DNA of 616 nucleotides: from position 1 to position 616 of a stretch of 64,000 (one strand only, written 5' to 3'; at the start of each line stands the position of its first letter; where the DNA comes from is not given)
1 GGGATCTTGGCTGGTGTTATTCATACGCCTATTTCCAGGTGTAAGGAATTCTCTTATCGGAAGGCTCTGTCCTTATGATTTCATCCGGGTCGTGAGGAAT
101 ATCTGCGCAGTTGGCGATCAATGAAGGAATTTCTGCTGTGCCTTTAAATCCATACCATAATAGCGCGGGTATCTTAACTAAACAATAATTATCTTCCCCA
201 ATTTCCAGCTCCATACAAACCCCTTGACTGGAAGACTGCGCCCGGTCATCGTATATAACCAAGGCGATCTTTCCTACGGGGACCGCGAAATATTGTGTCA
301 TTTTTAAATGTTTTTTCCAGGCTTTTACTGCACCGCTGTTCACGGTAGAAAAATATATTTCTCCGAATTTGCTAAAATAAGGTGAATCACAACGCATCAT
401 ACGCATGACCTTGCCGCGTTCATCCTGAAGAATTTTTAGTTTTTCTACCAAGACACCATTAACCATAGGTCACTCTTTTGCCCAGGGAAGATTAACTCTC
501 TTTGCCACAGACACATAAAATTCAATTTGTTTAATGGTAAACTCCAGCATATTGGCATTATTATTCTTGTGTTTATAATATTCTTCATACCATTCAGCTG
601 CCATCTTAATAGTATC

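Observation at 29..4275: Left-edge CDP-sugar sub-block: RfbG + DegT aminotransferase + cupin + second B12-radical SAM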

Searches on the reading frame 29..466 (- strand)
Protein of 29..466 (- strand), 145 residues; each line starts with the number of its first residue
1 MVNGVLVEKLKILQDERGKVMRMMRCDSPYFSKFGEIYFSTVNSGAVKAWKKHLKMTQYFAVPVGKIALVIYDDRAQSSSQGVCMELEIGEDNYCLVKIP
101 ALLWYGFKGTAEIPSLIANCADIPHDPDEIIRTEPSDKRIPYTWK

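Call 5: search_protein_families(library=pfam, proteins=[window:29-466:-], max_evalue=0.001)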
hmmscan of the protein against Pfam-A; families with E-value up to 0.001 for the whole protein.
window:29-466:- (145 aa): 1 family
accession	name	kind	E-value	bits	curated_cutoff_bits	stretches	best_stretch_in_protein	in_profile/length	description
PF00908.23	dTDP_sugar_isom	-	5e-05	23.5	27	1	2-144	4-152/168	dTDP-4-dehydrorhamnose 3,5-epimerase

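Call 6: search_protein_families(library=ncbifam, proteins=[window:29-466:-], max_evalue=0.001)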
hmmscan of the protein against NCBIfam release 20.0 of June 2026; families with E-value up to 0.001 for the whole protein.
window:29-466:- (145 aa): 0 families

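Call 8: search_solved_structures(query=window:29-466:-, max_evalue=10, show_alignments=3)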
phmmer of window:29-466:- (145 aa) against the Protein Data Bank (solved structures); distinct sequences matched with E-value up to 10: 3.
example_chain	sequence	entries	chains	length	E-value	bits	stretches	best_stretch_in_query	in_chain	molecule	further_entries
3ejk_A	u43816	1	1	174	1.5e-39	138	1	2-144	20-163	dTDP Sugar Isomerase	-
2b9u_A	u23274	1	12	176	0.0086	18.8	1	4-111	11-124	hypothetical dTDP-4-dehydrorhamnose 3,5-epimerase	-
1wlt_A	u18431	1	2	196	0.012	18.4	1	4-111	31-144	176aa long hypothetical dTDP-4-dehydrorhamnose 3,5-epimerase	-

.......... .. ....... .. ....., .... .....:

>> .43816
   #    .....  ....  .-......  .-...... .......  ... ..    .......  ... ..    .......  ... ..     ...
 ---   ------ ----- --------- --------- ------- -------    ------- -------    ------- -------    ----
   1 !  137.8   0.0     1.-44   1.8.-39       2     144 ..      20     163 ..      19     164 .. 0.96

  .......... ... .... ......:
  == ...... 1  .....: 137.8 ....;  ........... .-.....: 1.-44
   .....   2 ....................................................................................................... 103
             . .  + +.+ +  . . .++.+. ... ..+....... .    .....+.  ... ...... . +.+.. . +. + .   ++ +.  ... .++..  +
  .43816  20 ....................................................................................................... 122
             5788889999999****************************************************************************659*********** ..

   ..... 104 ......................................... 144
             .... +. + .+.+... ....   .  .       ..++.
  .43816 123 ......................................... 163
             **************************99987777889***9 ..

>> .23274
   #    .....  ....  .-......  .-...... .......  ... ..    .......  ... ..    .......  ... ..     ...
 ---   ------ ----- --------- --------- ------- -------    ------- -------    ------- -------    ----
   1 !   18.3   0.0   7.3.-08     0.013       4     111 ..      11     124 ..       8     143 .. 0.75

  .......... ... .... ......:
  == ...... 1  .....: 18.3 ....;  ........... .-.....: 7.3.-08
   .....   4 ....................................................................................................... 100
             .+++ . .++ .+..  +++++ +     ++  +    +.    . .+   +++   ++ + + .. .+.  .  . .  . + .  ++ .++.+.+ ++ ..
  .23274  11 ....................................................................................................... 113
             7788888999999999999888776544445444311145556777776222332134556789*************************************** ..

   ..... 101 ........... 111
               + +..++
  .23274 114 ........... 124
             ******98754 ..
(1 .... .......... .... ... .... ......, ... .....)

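Call 20: find_homologous_proteins(query=window:29-466:-, max_evalue=0.00001)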
Query window:29-466:- (145 aa): 3474 proteins with E <= 0.00001 among 3479 candidates; the best 120 are listed.
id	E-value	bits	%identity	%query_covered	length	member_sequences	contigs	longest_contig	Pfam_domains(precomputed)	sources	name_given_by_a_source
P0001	3.6e-94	330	100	100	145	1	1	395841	-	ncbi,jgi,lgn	ncbi:MAG: dTDP-4-dehydrorhamnose 3,5-epimerase [Candidatus Omnitrophota bacterium]|jgi:dTDP-4-dehydr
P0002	3.0e-77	275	81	100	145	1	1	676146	PF00908.24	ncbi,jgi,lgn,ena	ncbi:MAG: dTDP-4-dehydrorhamnose 3,5-epimerase family protein [Candidatus Omnitrophota bacterium]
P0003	8.0e-77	274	80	100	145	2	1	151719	PF00908.24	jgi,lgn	jgi:dTDP-4-dehydrorhamnose 3,5-epimerase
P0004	4.4e-68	245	72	100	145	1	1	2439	PF00908.24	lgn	-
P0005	1.7e-67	243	70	100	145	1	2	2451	PF00908.24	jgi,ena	-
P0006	3.3e-67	242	72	99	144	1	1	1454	PF00908.24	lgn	-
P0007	8.5e-67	241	72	100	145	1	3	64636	PF00908.24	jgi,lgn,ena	-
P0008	4.5e-66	239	70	100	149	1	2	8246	PF00908.24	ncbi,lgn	-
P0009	1.8e-65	237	71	99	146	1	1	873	PF00908.24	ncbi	-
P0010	4.5e-65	236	71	99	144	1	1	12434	PF00908.24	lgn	-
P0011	9.2e-65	235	68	100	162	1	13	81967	PF00908.24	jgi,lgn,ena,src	-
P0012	1.1e-64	234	70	100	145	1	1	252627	PF00908.24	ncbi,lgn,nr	ncbi:MAG: dTDP-4-dehydrorhamnose 3,5-epimerase family protein [Candidatus Omnitrophota bacterium]|nr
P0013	1.2e-64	234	69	100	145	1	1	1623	PF00908.24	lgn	-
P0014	2.3e-64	233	71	99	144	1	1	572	PF00908.24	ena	-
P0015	6.0e-64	232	69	100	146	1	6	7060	PF00908.24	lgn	-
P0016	7.8e-64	232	68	100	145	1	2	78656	PF00908.24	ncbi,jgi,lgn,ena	-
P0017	8.0e-64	232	69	100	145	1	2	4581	PF00908.24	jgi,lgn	jgi:dTDP-4-dehydrorhamnose 3,5-epimerase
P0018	8.4e-64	231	69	100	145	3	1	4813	PF00908.24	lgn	-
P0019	8.9e-64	231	70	99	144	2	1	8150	PF00908.24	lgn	-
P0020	2.2e-63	230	68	100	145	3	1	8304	PF00908.24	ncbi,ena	-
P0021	2.3e-63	230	70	100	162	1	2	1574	PF00908.24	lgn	-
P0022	2.4e-63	230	68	100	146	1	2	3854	PF00908.24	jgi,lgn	jgi:dTDP-4-dehydrorhamnose 3,5-epimerase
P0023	2.9e-63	230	68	100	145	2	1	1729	PF00908.24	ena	-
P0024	3.8e-63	229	68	100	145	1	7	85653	PF00908.24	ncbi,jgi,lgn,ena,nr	ncbi:MAG: dTDP-4-dehydrorhamnose 3,5-epimerase [Omnitrophica bacterium RIFCSPLOWO2_01_FULL_45_10]|nr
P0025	5.7e-63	229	66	100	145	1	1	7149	PF00908.24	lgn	-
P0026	1.1e-62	228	68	100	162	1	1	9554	PF00908.24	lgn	-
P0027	1.2e-62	228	69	99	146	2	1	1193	PF00908.24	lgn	-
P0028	1.7e-62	227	68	100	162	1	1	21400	PF00908.24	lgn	-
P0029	2.1e-62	227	67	100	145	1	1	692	PF00908.24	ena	-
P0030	2.7e-62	227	67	100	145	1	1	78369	PF00908.24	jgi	-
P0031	4.3e-62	226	68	100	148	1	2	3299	PF00908.24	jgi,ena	-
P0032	5.5e-62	226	68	100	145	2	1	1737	PF00908.24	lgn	-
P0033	7.5e-62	225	68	100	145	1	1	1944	PF00908.24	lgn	-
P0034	8.6e-62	225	68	99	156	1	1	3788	PF00908.24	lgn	-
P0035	1.3e-61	224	69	97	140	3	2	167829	PF00908.24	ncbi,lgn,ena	-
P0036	1.4e-61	224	67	100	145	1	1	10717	PF00908.24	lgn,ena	-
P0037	2.8e-61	223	68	100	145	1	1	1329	PF00908.24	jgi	jgi:dTDP-4-dehydrorhamnose 3,5-epimerase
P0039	4.5e-61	223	65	100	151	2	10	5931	PF00908.24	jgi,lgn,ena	-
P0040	5.2e-61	222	67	100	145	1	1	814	PF00908.24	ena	-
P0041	1.3e-60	221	64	100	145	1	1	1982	PF00908.24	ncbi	-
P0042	1.4e-60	221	68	100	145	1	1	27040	PF00908.24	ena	-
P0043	1.7e-60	221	67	99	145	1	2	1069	PF00908.24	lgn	-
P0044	2.8e-60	220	66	100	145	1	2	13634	PF00908.24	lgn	-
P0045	2.8e-60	220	64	99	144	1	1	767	PF00908.24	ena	-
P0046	3.3e-60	220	66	99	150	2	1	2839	PF00908.24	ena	-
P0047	3.6e-60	220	65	99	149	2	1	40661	PF00908.24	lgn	-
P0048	4.1e-60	219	65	99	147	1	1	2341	PF00908.24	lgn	-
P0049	4.9e-60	219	65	100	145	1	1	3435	PF00908.24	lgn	-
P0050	5.3e-60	219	66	100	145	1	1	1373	PF00908.24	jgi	jgi:dTDP-4-dehydrorhamnose 3,5-epimerase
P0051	5.4e-60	219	64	99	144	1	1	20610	PF00908.24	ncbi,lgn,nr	ncbi:MAG: dTDP-4-dehydrorhamnose 3,5-epimerase family protein [Elusimicrobia bacterium]|nr:dTDP-4-de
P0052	5.7e-60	219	66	100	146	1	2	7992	PF00908.24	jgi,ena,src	-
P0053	7.7e-60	219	66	100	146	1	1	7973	PF00908.24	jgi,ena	-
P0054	7.9e-60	219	69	99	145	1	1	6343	PF00908.24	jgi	jgi:dTDP-4-dehydrorhamnose 3,5-epimerase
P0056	1.2e-59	218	68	99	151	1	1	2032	PF00908.24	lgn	-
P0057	1.8e-59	217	67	100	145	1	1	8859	PF00908.24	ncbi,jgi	jgi:dTDP-4-dehydrorhamnose 3,5-epimerase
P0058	2.0e-59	217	67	99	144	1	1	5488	PF00908.24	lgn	-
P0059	2.4e-59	217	63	99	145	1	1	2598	PF00908.24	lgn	-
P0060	2.6e-59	217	64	100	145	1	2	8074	PF00908.24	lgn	-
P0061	2.8e-59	217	65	99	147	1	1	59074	PF00908.24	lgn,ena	-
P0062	4.1e-59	216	65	100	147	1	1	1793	PF00908.24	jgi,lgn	jgi:dTDP-4-dehydrorhamnose 3,5-epimerase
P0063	5.1e-59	216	61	99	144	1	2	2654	PF00908.24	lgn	-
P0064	7.0e-59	215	62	100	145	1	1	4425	PF00908.24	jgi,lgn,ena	-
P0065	7.2e-59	215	65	99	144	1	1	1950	PF00908.24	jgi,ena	-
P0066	7.3e-59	215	66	99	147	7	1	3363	PF00908.24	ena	-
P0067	9.9e-59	215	67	100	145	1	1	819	PF00908.24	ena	-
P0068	1.1e-58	215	64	100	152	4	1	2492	PF00908.24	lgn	-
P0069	1.3e-58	215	65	99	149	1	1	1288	PF00908.24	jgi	jgi:dTDP-4-dehydrorhamnose 3,5-epimerase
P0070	1.3e-58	215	66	99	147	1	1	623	PF00908.24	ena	-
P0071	1.3e-58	215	64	100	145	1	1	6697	PF00908.24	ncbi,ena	-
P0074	1.8e-58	214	63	99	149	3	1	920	PF00908.24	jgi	-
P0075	1.8e-58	214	65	99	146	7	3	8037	PF00908.24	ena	-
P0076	1.9e-58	214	63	99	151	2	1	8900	PF00908.24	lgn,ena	-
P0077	2.3e-58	214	65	100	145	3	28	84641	PF00908.24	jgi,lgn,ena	-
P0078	2.3e-58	214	63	99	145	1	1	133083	PF00908.24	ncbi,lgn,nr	ncbi:MAG: dTDP-4-dehydrorhamnose 3,5-epimerase family protein [Nitrospirae bacterium]|nr:dTDP-4-dehy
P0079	2.3e-58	214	65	100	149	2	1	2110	PF00908.24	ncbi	-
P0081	3.7e-58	213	65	100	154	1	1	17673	PF00908.24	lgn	-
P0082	3.9e-58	213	65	100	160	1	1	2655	PF00908.24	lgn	-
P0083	4.3e-58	213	63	99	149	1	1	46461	PF00908.24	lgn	-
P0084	6.2e-58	212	66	100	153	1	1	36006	PF00908.24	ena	-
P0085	6.7e-58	212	63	99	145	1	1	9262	PF00908.24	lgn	-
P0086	9.1e-58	212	62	100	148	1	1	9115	PF00908.24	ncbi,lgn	-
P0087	9.5e-58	212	63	99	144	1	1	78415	PF00908.24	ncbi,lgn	-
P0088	1.1e-57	212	65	100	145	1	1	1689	PF00908.24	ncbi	-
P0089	1.2e-57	211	64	100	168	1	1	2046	PF00908.24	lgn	-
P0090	1.5e-57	211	64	99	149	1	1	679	PF00908.24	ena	-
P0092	1.5e-57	211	67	99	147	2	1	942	PF00908.24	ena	-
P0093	1.7e-57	211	63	99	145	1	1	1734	PF00908.24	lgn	-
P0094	1.7e-57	211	65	99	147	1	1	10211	PF00908.24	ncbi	ncbi:MAG: dTDP-4-dehydrorhamnose 3,5-epimerase family protein [bacterium]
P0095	1.8e-57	211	63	100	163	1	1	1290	PF00908.24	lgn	-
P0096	1.8e-57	211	63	100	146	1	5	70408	PF00908.24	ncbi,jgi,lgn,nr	ncbi:MAG: dTDP-4-dehydrorhamnose 3,5-epimerase family protein [Candidatus Aminicenantes bacterium]|n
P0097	1.9e-57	211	63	100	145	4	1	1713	PF00908.24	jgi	jgi:dTDP-4-dehydrorhamnose 3,5-epimerase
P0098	2.0e-57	211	64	99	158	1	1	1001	PF00908.24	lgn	-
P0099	3.5e-57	210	65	99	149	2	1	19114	PF00908.24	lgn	-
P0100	3.6e-57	210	61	100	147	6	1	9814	PF00908.24,PF14667.13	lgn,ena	-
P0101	3.6e-57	210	65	99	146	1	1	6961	PF00908.24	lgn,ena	-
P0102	3.8e-57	210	64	100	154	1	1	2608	PF00908.24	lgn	-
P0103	4.8e-57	210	63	99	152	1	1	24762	PF00908.24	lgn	-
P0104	5.0e-57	209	63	100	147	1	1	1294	PF00908.24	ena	-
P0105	5.1e-57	209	62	99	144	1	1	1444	PF00908.24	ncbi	-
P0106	5.2e-57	209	64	100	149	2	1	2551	PF00908.24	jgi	-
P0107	6.6e-57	209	63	99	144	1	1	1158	PF00908.24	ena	-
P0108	7.0e-57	209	61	100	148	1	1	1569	PF00908.24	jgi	jgi:dTDP-4-dehydrorhamnose 3,5-epimerase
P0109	7.5e-57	209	64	99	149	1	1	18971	PF00908.24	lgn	-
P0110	8.7e-57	209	60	100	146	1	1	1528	PF00908.24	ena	-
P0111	9.5e-57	209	63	99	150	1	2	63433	PF00908.24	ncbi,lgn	-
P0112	1.0e-56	208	63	99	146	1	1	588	PF00908.24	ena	-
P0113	1.0e-56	208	63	100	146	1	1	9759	PF00908.24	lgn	-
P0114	1.0e-56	208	64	100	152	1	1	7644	PF00908.24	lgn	-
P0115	1.1e-56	208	64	99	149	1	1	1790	PF00908.24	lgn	-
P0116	1.2e-56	208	64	100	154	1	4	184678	PF00908.24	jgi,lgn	jgi:dTDP-4-dehydrorhamnose 3,5-epimerase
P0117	1.3e-56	208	63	99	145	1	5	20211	PF00908.24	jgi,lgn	-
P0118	2.4e-56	207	65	99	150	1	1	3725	PF00908.24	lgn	-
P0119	3.3e-56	207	63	99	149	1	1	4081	PF00908.24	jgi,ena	-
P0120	3.5e-56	207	64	99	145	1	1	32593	PF00908.24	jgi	jgi:dTDP-4-dehydrorhamnose 3,5-epimerase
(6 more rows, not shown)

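Call 23: find_related_loci(query=A1, collection=genome_contigs, flank=10000)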
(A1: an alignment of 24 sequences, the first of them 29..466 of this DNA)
Query A1 (145 aa) in genome_contigs; peptide patterns used: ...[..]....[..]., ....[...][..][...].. (x = any residue, [..] = any of these).
270 stretches matched a pattern; 250 encode a relative of the query (tblastn E <= 1e-3); the best 80 are kept; 80 distinct loci.
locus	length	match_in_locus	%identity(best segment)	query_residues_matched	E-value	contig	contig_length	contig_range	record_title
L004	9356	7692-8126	84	1-145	4e-84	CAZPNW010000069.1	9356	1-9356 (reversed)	MAG TPA_asm: uncultured Planctomycetales bacterium isolate binchicken_co216_53 genome assembly, contig: k141_694277, who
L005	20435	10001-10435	81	1-145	1e-81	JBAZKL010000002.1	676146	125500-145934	MAG: Candidatus Omnitrophota bacterium isolate SO_2017_LW4_142 scaffold_26_c1_LW137-91_2017, whole genome shotgun sequen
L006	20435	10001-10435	68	1-145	5e-69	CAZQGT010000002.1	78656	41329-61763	MAG TPA_asm: uncultured Planctomycetales bacterium isolate SRP178699_co1_559 genome assembly, contig: NODE_219_length_78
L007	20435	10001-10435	68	1-145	1e-68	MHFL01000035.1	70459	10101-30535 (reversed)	MAG: Omnitrophica bacterium RIFCSPLOWO2_01_FULL_45_10 rifcsplowo2_01_scaffold_4113, whole genome shotgun sequence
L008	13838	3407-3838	69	1-144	1e-67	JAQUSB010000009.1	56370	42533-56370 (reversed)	MAG: Candidatus Omnitrophota bacterium isolate STD1_87 NODE_1071_length_56370_cov_4.615117_Sandtown_D1, whole genome sho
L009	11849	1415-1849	64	1-145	2e-66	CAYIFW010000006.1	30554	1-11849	MAG TPA_asm: uncultured Planctomycetales bacterium isolate ERP119705_co20_55 genome assembly, contig: NODE_1327_length_3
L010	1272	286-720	65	1-145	3e-68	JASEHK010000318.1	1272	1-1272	MAG: Endomicrobiia bacterium isolate Yes70-21 NODE_318_length_1272_cov_2.039441, whole genome shotgun sequence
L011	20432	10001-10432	63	1-144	2e-63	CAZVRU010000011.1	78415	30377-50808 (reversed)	MAG TPA_asm: uncultured Planctomycetia bacterium isolate binchicken_co379_32 genome assembly, contig: NODE_213_length_78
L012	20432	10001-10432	63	1-144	6e-62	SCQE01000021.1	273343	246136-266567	MAG: Nitrospirae bacterium isolate DP16D_bin.35 DP16D_bin.35-17684, whole genome shotgun sequence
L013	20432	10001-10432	61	1-144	2e-61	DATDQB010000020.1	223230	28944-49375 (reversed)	MAG TPA_asm: Candidatus Omnitrophota bacterium isolate SMAG_U7936 k141_987451, whole genome shotgun sequence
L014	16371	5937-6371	59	1-145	1e-60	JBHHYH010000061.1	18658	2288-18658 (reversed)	MAG: Candidatus Scalinduaceae bacterium isolate Maj_2_bin.64 NODE_1477_length_18658_cov_29.315379, whole genome shotgun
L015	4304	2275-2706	63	1-144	1e-60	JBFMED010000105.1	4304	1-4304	MAG: bacterium isolate MAG236 MAG236_105, whole genome shotgun sequence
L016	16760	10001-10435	57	1-145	5e-60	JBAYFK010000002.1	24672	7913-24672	MAG: Candidatus Omnitrophota bacterium isolate SO_2016_GW1_1 scaffold03540_OW334_2016, whole genome shotgun sequence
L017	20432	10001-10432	62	1-144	1e-59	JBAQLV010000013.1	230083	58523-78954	MAG: Thermodesulfovibrionales bacterium isolate MFD12052_ilm_asm_bin15 k127_23070, whole genome shotgun sequence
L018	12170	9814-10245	59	1-144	3e-59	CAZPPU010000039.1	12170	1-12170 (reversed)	MAG TPA_asm: uncultured Nitrospirota bacterium isolate binchicken_co232_45 genome assembly, contig: NODE_10292_length_12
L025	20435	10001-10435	59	1-145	6e-56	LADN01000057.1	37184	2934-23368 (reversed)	MAG: Peptococcaceae bacterium BRH_c4a BRHa_1006974, whole genome shotgun sequence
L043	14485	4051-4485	52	1-145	6e-53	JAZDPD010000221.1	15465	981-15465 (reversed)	MAG: Candidatus Omnitrophota bacterium isolate MEGAHIT-group-0.817 k141_16742600, whole genome shotgun sequence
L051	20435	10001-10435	53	2-145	6e-52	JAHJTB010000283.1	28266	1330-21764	MAG: Proteobacteria bacterium isolate OS_PC_MetaG.mb.36 OS_PC_MetaG.mb.36_k141_397899, whole genome shotgun sequence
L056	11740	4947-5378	55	1-144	5e-52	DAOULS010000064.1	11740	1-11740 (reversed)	MAG TPA_asm: Dehalococcoidales bacterium isolate W31_49 k127_876338, whole genome shotgun sequence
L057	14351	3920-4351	56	1-144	4e-52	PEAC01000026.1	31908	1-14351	MAG: Nitrospirae bacterium MYbin6 scaffold219, whole genome shotgun sequence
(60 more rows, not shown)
